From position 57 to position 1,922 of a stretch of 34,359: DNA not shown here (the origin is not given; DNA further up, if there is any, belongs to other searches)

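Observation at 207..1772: One polypeptide combining TssB-like and TssC-like sheath segments, short at the C-terminus and outside any T6SS cluster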

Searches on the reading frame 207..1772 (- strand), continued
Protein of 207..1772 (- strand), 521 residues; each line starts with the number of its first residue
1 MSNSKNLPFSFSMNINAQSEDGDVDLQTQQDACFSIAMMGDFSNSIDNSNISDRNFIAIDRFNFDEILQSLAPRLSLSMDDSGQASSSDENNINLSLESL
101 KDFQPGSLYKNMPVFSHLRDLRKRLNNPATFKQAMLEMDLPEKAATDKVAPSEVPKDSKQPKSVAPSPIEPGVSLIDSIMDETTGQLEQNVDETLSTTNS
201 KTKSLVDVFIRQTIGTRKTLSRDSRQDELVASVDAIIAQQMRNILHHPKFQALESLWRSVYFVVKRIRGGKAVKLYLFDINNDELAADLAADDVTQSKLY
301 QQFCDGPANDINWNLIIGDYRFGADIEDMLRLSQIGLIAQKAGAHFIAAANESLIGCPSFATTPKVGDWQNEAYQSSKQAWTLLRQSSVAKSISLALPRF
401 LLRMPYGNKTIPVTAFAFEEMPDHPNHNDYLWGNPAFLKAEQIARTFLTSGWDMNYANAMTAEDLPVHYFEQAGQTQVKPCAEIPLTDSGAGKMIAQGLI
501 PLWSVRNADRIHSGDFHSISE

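Call 12: find_encoding_contigs(protein=P0057, flank=8000, max_places=2)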
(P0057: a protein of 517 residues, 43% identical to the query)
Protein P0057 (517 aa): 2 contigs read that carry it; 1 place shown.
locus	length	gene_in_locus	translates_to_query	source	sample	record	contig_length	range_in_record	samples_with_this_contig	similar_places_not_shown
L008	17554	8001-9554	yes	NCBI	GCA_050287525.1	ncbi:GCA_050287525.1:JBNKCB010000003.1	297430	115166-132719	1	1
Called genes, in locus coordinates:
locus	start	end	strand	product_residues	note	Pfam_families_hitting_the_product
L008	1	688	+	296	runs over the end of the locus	PF00528:BPD_transp_1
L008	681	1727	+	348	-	PF00005:ABC_tran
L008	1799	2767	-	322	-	PF00762:Ferrochelatase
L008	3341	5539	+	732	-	PF17764:PriA_3primeBD, PF00270:DEAD, PF04851:ResIII, PF13604:AAA_30 (faint), PF18319:Zn_ribbon_PriA, PF00271:Helicase_C (weak), PF18074:PriA_C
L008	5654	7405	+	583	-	PF03485:Arg_tRNA_synt_N, PF00750:tRNA-synt_1d, PF09334:tRNA-synt_1g (faint), PF05746:DALR_1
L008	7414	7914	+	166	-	PF05036:SPOR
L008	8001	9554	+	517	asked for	PF05591:T6SS_VipA, PF05943:VipB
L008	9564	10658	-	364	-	PF10095:DUF2333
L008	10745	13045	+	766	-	PF05170:AsmA, PF05359:DUF748, PF13116:YhdP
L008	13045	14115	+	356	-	PF00730:HhH-GPD, PF00633:HHH, PF14815:NUDIX_4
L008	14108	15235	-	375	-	PF12576:DUF3754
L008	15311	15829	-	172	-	PF01638:HxlR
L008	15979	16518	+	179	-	-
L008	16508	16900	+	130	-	PF01230:HIT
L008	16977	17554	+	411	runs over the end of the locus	PF08668:HDOD, PF01966:HD (weak)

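Call 14: search_solved_structures(query=P0001, max_evalue=0.001, show_alignments=2)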
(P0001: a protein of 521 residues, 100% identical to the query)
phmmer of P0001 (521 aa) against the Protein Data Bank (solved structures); distinct sequences matched with E-value up to 0.001: 16.
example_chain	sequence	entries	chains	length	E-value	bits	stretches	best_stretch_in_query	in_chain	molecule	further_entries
9n4v_A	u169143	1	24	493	1e-40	143.4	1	207-509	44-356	DUF877 family protein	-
5mxn_A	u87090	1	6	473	1.8e-39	139.3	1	203-510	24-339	Type VI secretion protein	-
5ojq_A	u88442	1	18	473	1.8e-39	139.3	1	204-510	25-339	Type VI secretion protein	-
5urw_1B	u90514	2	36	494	2.4e-39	138.9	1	202-509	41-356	TssC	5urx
5myu_A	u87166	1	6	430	1.6e-38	136.2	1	225-510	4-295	Type VI secretion system protein ImpC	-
3j9g_B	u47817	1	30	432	1.6e-38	136.2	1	225-510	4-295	VipB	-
5n8n_B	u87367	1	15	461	1.2e-35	126.7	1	226-509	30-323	EvpB family type VI secretion protein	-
3j9o_B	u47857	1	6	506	1.7e-16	63.6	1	227-456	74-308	Intracellular growth locus protein B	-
5urw_1A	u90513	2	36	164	6.4e-09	38.6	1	23-126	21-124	TssB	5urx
9n4v_B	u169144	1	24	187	2.4e-08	36.7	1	37-168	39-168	Type VI secretion system contractile sheath small subunit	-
4uqz_B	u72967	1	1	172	3.3e-06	29.6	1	34-136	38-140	HSIB1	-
5myu_a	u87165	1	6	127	7.7e-06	28.4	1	14-125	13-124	Uncharacterized protein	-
5n8n_A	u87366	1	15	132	1.9e-05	27.1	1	34-130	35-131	Type VI secretion protein, family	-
3j9g_A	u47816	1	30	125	2.2e-05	26.9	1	23-125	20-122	VipA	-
5ojq_a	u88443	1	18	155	3.2e-05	26.4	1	23-125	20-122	VipA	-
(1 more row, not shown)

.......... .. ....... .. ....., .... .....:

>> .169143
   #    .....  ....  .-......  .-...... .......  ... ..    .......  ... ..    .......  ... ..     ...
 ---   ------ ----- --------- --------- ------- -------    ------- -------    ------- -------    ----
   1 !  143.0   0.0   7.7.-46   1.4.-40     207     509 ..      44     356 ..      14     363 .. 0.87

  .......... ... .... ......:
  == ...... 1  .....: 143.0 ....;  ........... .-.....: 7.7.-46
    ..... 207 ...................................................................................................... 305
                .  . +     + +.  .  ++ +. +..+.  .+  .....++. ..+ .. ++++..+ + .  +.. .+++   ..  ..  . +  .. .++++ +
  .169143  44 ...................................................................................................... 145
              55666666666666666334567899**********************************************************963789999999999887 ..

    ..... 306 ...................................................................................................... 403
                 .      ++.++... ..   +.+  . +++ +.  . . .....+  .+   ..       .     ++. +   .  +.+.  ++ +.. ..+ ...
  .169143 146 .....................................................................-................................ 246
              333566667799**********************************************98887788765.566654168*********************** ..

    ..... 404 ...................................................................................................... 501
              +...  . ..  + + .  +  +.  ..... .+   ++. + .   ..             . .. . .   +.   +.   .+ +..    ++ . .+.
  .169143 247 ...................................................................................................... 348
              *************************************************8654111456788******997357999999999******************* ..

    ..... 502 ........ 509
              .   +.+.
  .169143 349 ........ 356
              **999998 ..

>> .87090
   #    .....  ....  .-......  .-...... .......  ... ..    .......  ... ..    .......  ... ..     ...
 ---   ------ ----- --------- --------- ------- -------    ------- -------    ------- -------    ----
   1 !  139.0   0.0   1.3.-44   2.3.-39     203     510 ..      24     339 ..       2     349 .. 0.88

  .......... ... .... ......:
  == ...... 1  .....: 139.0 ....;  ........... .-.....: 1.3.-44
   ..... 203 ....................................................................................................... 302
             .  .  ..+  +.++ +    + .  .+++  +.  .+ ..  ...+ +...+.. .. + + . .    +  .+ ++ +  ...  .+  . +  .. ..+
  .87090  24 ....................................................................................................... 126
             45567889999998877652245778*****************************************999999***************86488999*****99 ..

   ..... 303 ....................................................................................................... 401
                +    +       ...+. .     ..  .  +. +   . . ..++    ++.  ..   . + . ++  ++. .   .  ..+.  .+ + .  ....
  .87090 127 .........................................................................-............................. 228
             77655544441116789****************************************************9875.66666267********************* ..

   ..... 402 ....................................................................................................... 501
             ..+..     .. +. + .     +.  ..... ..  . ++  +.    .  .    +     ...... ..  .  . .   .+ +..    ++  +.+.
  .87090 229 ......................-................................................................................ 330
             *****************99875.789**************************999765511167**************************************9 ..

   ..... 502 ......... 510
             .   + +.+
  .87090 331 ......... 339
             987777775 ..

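Call 17: find_related_loci(query=A1, collection=genome_contigs, flank=10000)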
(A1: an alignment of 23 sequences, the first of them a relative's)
Query A1 (521 aa) in genome_contigs; peptide patterns used: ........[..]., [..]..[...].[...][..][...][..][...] (x = any residue, [..] = any of these).
600 stretches matched a pattern (row limit reached: there are more); 592 encode a relative of the query (tblastn E <= 1e-3); the best 80 are kept; 80 distinct loci.
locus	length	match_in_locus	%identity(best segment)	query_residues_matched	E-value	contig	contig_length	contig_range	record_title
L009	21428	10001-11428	42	28-521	4e-126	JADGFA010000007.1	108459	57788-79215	MAG: Gammaproteobacteria bacterium isolate OB6 NODE_62_length_108459_cov_5.567709, whole genome shotgun sequence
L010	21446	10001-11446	43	27-521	5e-119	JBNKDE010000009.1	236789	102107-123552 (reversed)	MAG: Gammaproteobacteria bacterium isolate F1.bin.8.strict NODE_9_length_236789_cov_14.865351, whole genome shotgun sequ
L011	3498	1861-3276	42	34-521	3e-122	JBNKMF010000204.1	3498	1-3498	MAG: Gammaproteobacteria bacterium isolate H1.bin.24.strict NODE_204_length_3498_cov_47.434961, whole genome shotgun seq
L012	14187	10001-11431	41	27-520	8e-115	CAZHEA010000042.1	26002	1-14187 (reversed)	MAG TPA_asm: uncultured Thiotrichaceae bacterium isolate SRP128015_co1_15 genome assembly, contig: NODE_2284_length_2600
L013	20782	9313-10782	35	8-521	1e-98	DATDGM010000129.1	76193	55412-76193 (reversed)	MAG TPA_asm: Candidatus Sulfotelmatobacter sp. isolate SMAG_U252 k141_702676, whole genome shotgun sequence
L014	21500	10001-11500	36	8-521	5e-96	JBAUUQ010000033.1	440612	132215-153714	MAG: Terriglobales bacterium isolate MFD05931_ilm_asm_bin20 k127_306544, whole genome shotgun sequence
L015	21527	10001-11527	34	3-521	2e-94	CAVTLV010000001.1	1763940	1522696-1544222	MAG: uncultured Acidobacteriota bacterium isolate MFD05705.bin.1.239 genome assembly, contig: contig_11104, whole genome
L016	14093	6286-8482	37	8-521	2e-93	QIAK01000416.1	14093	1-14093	MAG: Acidobacteria bacterium isolate gp1 AA131 14_1009_12_20cm_scaffold_3449_curated, whole genome shotgun sequence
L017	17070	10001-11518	34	1-521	1e-93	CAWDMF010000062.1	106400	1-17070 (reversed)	MAG: uncultured Gammaproteobacteria bacterium isolate MFD03551.bin.2.90 genome assembly, contig: contig_9182, whole geno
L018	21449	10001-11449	38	34-521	6e-93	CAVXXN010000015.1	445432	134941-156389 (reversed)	MAG: Terriglobia bacterium isolate MFD01213.bin.2.71 genome assembly, contig: contig_9520, whole genome shotgun sequence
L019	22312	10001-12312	35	6-521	1e-92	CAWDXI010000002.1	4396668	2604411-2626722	MAG: uncultured Acidobacteriaceae bacterium isolate MFD01299.bin.1.168 genome assembly, contig: contig_13669, whole geno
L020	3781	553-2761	34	8-521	8e-92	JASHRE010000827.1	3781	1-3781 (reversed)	MAG: Candidatus Sulfotelmatobacter sp. isolate JOPF093 JOPF_N14C_contig_308686, whole genome shotgun sequence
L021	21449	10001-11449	35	31-521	2e-89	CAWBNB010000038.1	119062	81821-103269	MAG: uncultured beta proteobacterium isolate MFD02242.bin.1.340 genome assembly, contig: contig_41397, whole genome shot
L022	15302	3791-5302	33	4-521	3e-89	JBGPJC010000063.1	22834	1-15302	MAG: Terriglobia bacterium isolate OBJ_0618_7090110_319 k141_515559_length_22834_cov_29.2931, whole genome shotgun seque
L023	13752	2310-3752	34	29-521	7e-88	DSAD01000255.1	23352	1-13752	MAG TPA_asm: Deltaproteobacteria bacterium isolate SpSt-1140 Ga0129302_1000795, whole genome shotgun sequence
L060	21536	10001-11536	32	4-520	5e-71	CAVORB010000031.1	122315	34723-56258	MAG: uncultured Gammaproteobacteria bacterium isolate MFD09964.bin.2.71 genome assembly, contig: contig_38724, whole gen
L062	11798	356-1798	31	22-520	1e-68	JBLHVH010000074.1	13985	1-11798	MAG: Oleiphilaceae bacterium isolate 3300047666_12 Ga0491196_0005627, whole genome shotgun sequence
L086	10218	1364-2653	29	34-502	4e-57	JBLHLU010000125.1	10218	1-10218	MAG: Paraglaciecola psychrophila isolate 3300054697_88 Ga0535669_0008259, whole genome shotgun sequence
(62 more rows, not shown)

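Call 35: list_cluster_members(proteins=[P0014, P0017, P0019, P0026, P0042, P0044, P0004, P0057, P0079, P0097])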
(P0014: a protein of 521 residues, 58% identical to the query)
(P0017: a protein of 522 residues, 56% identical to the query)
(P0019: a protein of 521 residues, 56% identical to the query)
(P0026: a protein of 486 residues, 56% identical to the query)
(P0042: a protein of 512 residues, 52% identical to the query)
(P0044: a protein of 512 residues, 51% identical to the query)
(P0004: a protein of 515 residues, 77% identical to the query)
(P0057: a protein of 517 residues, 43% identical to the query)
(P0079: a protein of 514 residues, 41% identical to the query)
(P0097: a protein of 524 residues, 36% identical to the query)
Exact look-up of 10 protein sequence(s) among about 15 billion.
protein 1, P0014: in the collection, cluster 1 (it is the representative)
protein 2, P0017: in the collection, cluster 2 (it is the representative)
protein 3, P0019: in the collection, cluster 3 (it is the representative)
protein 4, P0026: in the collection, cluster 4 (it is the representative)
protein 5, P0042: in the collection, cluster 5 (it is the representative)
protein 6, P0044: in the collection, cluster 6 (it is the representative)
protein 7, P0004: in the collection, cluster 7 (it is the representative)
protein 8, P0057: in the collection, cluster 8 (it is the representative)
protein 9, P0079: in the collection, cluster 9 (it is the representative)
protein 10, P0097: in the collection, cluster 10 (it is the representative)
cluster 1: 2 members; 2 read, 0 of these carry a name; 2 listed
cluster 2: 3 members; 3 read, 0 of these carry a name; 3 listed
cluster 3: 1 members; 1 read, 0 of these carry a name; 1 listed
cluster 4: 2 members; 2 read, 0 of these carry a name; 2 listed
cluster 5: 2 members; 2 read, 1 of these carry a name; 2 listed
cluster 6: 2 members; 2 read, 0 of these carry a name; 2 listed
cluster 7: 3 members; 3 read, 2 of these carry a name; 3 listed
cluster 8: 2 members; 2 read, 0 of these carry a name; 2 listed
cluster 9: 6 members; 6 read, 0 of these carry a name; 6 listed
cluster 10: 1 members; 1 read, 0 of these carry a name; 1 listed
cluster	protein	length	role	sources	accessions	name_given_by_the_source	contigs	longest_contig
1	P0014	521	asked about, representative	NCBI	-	-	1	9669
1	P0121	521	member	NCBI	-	-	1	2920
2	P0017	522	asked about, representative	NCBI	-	-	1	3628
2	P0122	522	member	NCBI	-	-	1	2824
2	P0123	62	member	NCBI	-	-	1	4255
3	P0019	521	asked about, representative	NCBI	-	-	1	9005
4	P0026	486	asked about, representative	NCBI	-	-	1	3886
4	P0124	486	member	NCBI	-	-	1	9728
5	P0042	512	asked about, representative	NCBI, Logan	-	-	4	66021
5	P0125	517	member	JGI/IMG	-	type VI secretion system protein ImpC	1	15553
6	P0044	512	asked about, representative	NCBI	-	-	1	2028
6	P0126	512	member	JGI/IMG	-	-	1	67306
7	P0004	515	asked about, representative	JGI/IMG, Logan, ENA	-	type VI secretion system protein ImpC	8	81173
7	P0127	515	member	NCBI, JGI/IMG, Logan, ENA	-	type VI secretion system protein ImpC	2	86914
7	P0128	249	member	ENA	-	-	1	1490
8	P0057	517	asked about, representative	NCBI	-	-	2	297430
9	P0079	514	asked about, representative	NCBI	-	-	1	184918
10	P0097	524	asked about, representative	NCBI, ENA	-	-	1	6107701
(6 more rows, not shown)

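Call 39: predict_structure(alignment_id=A2)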
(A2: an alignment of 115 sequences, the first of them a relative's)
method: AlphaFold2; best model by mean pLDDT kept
length: 521 residues; sequences in the alignment: 115
mean_pLDDT: 82.3   pTM: 0.80
mean pLDDT of the five models: 82.3, 81.8, 81.5, 80.7, 78.4
residues with pLDDT >= 90: 333; 70-90: 69; 50-70: 31; < 50: 88
segments of 3 or more residues with pLDDT < 50: 1-30, 147-151, 154-160, 162-176, 184-205, 211-217
pLDDT, mean of each block of 10 residues (from residue 1): 36 40 45 90 84 94 96 91 73 92 97 94 94 90 56 45 43 47 42 36 49 49 89 94 96 98 90 96 96 95 84 96 96 98 97 93 89 82 97 97 94 93 92 98 95 88 94 91 88 95 91 93 91
secondary structure, 60 per line:
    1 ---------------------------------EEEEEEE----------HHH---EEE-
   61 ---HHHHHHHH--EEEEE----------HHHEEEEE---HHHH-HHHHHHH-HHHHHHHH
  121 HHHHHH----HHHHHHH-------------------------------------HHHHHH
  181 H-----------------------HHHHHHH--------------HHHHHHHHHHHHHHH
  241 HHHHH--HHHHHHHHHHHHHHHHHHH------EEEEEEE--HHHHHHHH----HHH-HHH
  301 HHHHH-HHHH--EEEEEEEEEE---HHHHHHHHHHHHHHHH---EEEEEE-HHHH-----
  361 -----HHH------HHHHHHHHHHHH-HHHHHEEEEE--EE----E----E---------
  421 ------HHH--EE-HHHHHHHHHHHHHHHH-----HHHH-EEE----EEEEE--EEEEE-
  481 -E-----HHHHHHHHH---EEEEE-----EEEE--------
elements in order: E34-40 E57-59 H64-71 E74-78 E92-96 H100-103 H105-111 H113-126 H131-137 H175-181 H205-211 H226-245 H248-266 E273-279 H282-289 H298-305 H307-310 E313-322 H326-341 E345-350 H352-355 H375-386 H388-392 E393-397 H435-450 H456-459 E461-463 E468-472 E475-479 H488-496 E500-504 E510-513
